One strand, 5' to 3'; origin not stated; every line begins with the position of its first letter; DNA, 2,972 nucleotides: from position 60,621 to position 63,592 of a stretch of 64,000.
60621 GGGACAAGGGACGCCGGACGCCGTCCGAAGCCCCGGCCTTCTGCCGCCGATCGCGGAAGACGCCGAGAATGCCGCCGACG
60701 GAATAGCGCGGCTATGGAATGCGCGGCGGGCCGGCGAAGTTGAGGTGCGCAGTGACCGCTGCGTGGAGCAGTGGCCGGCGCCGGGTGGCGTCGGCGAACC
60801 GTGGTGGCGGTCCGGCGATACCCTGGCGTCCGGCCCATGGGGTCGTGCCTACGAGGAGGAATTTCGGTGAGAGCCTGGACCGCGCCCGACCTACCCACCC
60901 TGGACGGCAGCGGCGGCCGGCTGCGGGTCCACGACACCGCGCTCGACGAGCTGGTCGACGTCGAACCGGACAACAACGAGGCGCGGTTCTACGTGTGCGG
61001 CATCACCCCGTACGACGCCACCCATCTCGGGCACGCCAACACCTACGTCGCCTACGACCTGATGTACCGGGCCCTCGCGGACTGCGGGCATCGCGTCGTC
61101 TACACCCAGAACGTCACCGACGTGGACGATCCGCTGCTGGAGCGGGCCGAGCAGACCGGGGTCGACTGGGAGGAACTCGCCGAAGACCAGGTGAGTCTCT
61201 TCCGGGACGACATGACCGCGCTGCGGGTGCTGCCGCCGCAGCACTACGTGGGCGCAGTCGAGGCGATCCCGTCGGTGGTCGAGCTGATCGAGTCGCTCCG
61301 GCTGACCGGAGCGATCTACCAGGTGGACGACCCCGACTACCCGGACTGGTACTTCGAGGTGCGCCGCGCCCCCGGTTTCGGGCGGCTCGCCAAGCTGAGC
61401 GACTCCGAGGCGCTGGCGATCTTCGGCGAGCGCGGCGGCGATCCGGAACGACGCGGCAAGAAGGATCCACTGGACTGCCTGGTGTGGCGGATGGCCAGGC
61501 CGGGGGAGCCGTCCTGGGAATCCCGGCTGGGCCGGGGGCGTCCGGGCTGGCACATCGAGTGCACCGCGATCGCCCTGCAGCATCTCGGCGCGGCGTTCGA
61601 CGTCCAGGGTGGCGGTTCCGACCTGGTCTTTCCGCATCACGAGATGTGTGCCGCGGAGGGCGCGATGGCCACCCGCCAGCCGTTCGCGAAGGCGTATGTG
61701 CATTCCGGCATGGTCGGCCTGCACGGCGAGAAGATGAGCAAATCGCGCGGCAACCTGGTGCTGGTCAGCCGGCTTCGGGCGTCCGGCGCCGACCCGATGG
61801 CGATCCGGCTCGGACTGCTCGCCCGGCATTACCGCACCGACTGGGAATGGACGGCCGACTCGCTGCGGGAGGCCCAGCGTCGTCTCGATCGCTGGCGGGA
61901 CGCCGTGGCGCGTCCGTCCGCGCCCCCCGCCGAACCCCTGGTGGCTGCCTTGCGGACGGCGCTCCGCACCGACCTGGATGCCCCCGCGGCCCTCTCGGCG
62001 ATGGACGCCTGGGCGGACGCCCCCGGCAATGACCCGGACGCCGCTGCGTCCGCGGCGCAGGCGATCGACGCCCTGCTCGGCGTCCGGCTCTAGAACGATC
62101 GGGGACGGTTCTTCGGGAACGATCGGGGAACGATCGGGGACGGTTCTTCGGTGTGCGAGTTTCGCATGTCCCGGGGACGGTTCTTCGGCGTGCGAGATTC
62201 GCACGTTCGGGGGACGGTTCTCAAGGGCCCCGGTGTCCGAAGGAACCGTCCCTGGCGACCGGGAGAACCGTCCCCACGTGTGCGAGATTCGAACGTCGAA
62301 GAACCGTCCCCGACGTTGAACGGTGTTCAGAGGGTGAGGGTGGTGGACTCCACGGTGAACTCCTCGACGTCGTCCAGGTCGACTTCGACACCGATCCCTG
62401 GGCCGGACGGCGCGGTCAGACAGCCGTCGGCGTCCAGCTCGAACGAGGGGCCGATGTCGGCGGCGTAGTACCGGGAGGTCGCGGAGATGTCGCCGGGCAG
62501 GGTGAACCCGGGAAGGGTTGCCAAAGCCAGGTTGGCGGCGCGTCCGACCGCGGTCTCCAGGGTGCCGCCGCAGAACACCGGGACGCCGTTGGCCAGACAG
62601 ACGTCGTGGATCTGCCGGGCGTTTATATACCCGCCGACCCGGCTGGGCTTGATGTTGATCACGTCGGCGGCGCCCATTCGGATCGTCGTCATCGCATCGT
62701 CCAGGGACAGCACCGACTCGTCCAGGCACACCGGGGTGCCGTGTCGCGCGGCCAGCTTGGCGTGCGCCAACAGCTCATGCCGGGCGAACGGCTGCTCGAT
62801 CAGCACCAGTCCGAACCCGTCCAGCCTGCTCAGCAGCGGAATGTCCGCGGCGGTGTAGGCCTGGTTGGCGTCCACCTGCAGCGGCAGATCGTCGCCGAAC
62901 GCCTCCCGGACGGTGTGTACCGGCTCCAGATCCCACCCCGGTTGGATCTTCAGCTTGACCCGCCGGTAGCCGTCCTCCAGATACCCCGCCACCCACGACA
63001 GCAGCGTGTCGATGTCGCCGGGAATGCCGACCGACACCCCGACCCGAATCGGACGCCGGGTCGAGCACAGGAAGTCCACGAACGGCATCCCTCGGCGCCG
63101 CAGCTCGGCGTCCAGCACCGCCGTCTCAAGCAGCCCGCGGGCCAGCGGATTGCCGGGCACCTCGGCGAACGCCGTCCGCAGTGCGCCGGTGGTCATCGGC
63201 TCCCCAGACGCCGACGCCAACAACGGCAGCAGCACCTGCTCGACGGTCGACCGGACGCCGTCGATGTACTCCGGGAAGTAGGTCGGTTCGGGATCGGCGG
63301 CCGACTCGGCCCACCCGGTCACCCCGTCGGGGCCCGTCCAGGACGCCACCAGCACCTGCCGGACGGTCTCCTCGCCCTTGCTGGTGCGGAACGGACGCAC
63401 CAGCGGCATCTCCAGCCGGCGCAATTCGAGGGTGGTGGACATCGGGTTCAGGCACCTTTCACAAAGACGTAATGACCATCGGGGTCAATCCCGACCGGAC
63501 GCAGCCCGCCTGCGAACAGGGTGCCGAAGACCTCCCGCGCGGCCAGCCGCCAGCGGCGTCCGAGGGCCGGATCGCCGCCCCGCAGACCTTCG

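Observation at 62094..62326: Same repeat family forms a second array between convergent mshC and the enolase-family gene: a dispersed element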

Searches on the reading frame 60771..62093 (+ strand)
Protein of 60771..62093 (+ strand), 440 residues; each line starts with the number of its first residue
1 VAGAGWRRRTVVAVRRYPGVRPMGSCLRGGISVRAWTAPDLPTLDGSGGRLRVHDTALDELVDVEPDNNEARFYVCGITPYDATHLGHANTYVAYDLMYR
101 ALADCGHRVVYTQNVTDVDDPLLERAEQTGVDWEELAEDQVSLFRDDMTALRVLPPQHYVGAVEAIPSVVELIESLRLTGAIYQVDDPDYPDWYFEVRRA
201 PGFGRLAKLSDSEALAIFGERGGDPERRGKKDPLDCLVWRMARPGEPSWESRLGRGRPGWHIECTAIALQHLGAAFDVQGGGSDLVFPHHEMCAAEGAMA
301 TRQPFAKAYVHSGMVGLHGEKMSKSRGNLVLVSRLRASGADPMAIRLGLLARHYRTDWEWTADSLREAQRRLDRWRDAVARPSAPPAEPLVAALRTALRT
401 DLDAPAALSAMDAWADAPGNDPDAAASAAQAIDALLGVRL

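Call 52: search_protein_families(library=pfam, proteins=[window:60771-62093:+], max_evalue=0.00001)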
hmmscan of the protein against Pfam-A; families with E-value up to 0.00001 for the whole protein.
window:60771-62093:+ (440 aa): 2 families
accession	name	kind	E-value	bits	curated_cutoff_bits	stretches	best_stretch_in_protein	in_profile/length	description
PF01406.26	tRNA-synt_1e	-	5.4e-82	276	27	1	67-369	6-300/301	tRNA synthetases class I (C) catalytic domain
PF09334.17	tRNA-synt_1g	-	9.1e-09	35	20.1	0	82-153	12-83/391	tRNA synthetases class I (M)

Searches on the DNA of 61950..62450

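Call 72: search_rna_families(source=window, start=61950, end=62450, threshold=evalue, max_evalue=1)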
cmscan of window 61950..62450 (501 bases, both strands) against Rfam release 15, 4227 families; matches with E-value up to 1: 2.
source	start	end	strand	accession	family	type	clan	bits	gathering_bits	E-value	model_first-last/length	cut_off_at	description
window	62200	62283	+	RF03276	mir-2232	Gene; miRNA;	-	24.6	70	0.01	1-91/91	no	mir-2232 microRNA precursor family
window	62160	62323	+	RF02868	ncS037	Gene; sRNA;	-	24.1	112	0.07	1-152/152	no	Burkholderia sRNA 37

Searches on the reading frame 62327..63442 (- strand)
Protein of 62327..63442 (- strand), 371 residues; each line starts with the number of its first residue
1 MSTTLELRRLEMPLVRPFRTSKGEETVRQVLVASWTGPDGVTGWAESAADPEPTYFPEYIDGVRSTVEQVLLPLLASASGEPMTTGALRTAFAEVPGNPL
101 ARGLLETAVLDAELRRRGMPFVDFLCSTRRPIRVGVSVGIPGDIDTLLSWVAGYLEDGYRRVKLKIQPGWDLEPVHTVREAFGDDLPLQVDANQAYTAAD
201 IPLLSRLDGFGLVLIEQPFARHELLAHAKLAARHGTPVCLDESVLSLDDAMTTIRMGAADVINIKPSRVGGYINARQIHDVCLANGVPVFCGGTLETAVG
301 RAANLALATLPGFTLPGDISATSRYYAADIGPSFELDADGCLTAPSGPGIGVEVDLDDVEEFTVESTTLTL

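Call 11: find_encoding_contigs(protein=window:62327-63442:-, flank=10000, max_places=10)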
Protein window:62327-63442:- (371 aa): no gene with exactly this product is on record in the collection.

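Call 52: search_protein_families(library=pfam, proteins=[window:62327-63442:-], max_evalue=0.00001)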
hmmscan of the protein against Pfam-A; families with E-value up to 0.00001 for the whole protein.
window:62327-63442:- (371 aa): 1 family
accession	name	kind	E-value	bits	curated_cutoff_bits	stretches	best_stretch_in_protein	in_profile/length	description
PF13378.12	MR_MLE_C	-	8e-48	163.5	29.4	1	153-357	8-217/219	Enolase C-terminal domain-like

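Call 53: find_homologous_proteins(query=window:62327-63442:-, max_evalue=1e-50)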
Query window:62327-63442:- (371 aa): 7895 proteins with E <= 1e-50 among 8000 candidates; the best 120 are listed.
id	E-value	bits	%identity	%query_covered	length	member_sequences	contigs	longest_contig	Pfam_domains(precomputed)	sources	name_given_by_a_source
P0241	1.3e-244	829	100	100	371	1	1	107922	PF26685.1,PF13378.13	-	-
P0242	7.7e-216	734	89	100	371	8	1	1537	PF26685.1,PF13378.13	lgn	-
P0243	2.2e-215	733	89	100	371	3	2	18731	PF26685.1,PF13378.13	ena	-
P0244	3.6e-215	732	88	100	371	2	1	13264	PF26685.1,PF13378.13,PF02746.22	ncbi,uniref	ncbi:MAG: o-succinylbenzoate synthase [Micropruina sp.]|uniref:o-succinylbenzoate synthase n=1 Tax=M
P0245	4.8e-215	732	89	100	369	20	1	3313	PF26685.1,PF13378.13,PF02746.22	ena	-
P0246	2.4e-213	726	88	100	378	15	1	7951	PF26685.1,PF13378.13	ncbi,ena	-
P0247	3.7e-212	722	87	100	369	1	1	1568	PF26685.1,PF13378.13,PF02746.22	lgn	-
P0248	1.0e-211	721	88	100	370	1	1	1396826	PF26685.1,PF13378.13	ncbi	ncbi:MAG: o-succinylbenzoate synthase [Micropruina sp.]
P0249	3.5e-211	719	87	100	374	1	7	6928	PF26685.1,PF13378.13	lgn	-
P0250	4.6e-211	719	87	100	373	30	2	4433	PF26685.1,PF13378.13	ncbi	-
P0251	4.5e-195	666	83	95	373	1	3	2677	PF26685.1,PF13378.13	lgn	-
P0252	2.2e-192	657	81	99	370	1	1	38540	PF26685.1,PF13378.13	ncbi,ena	-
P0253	7.1e-192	656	81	99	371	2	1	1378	PF26685.1,PF13378.13,PF02746.22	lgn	-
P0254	2.1e-191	654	80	99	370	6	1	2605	PF26685.1,PF13378.13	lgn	-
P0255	5.8e-191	653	80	99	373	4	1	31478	PF26685.1,PF13378.13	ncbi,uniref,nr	ncbi:o-succinylbenzoate synthase [Micropruina sonneratiae]|uniref:o-succinylbenzoate synthase n=1 Ta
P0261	1.1e-184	632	78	99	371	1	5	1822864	PF26685.1,PF13378.13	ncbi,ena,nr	ncbi:MAG: o-succinylbenzoate synthase [Micropruina sp.]|nr:o-succinylbenzoate synthase [Micropruina 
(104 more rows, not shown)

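Call 54: find_encoding_contigs(protein=P0248, flank=2500, max_places=1)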
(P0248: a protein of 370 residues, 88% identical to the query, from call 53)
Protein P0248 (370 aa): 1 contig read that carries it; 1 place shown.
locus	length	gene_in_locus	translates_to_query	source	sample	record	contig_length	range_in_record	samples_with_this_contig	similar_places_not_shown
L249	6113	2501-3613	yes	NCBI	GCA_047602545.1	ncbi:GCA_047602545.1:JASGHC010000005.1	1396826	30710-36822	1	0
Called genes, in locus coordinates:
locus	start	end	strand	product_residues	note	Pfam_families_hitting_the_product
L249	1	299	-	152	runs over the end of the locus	PF10756:bPH_6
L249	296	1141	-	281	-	PF01634:HisG, PF08029:HisG_C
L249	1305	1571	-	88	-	PF01503:PRA-PH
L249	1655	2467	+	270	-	PF13480:Acetyltransf_6 (weak)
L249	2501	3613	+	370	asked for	PF26685:DUF8230_C, PF13378:MR_MLE_C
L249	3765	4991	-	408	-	PF01406:tRNA-synt_1e, PF09334:tRNA-synt_1g (faint)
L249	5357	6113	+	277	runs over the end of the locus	PF02673:BacA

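Call 55: find_encoding_contigs(protein=P0243, flank=2500, max_places=1)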
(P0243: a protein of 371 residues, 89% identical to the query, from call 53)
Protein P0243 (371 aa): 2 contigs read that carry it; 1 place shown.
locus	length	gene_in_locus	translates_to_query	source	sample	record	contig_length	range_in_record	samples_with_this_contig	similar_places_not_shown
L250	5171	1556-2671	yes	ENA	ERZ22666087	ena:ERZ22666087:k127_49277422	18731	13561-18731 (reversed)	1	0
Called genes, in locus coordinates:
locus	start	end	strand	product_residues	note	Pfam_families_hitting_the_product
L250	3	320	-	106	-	?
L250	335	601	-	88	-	PF01503:PRA-PH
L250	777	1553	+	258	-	-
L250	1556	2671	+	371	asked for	PF26685:DUF8230_C, PF13378:MR_MLE_C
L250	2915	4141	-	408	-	PF00133:tRNA-synt_1 (faint), PF01406:tRNA-synt_1e, PF09334:tRNA-synt_1g (faint)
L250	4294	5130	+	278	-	PF02673:BacA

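Call 56: find_encoding_contigs(protein=P0255, flank=2500, max_places=1)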
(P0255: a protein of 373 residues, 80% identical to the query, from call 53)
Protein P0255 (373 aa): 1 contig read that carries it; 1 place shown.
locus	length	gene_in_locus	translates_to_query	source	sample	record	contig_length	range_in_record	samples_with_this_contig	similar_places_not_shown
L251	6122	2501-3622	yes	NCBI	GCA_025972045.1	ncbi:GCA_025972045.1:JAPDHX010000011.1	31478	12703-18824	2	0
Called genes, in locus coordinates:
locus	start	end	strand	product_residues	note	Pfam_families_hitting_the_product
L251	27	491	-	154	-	PF10756:bPH_6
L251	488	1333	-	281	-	PF01634:HisG, PF08029:HisG_C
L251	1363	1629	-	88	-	PF01503:PRA-PH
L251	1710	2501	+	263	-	-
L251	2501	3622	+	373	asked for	PF26685:DUF8230_C, PF13378:MR_MLE_C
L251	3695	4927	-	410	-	PF01406:tRNA-synt_1e, PF09334:tRNA-synt_1g (faint), PF00133:tRNA-synt_1 (weak)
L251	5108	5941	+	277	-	PF02673:BacA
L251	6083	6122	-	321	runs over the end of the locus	PF00248:Aldo_ket_red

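Call 57: find_encoding_contigs(protein=P0261, flank=2500, max_places=1)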
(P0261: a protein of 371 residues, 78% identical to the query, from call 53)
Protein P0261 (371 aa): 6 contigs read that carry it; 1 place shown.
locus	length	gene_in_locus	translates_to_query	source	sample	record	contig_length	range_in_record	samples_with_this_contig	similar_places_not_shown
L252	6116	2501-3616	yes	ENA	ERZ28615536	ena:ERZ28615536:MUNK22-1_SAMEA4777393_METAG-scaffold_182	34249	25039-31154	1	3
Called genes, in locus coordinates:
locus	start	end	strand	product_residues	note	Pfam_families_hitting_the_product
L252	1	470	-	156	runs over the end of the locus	PF10756:bPH_6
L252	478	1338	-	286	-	PF01634:HisG, PF08029:HisG_C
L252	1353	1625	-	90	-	PF01503:PRA-PH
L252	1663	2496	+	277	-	-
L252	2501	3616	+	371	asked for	PF26685:DUF8230_C, PF13378:MR_MLE_C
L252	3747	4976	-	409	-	PF01406:tRNA-synt_1e, PF09334:tRNA-synt_1g (faint)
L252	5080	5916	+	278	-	PF02673:BacA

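Call 58: find_encoding_contigs(protein=P0252, flank=2500, max_places=1)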
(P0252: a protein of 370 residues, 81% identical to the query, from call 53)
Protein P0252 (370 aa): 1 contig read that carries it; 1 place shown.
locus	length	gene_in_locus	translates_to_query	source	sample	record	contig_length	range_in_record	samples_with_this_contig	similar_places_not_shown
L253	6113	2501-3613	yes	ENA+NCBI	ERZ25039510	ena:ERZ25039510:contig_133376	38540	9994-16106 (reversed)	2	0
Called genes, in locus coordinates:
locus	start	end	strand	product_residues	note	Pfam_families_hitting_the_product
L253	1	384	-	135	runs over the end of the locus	PF10756:bPH_6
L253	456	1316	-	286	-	PF01634:HisG, PF08029:HisG_C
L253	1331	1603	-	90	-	PF01503:PRA-PH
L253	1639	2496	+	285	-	-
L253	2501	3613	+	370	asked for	PF26685:DUF8230_C, PF13378:MR_MLE_C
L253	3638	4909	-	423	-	PF01406:tRNA-synt_1e, PF09334:tRNA-synt_1g (faint)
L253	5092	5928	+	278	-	PF02673:BacA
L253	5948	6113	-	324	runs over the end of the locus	PF00248:Aldo_ket_red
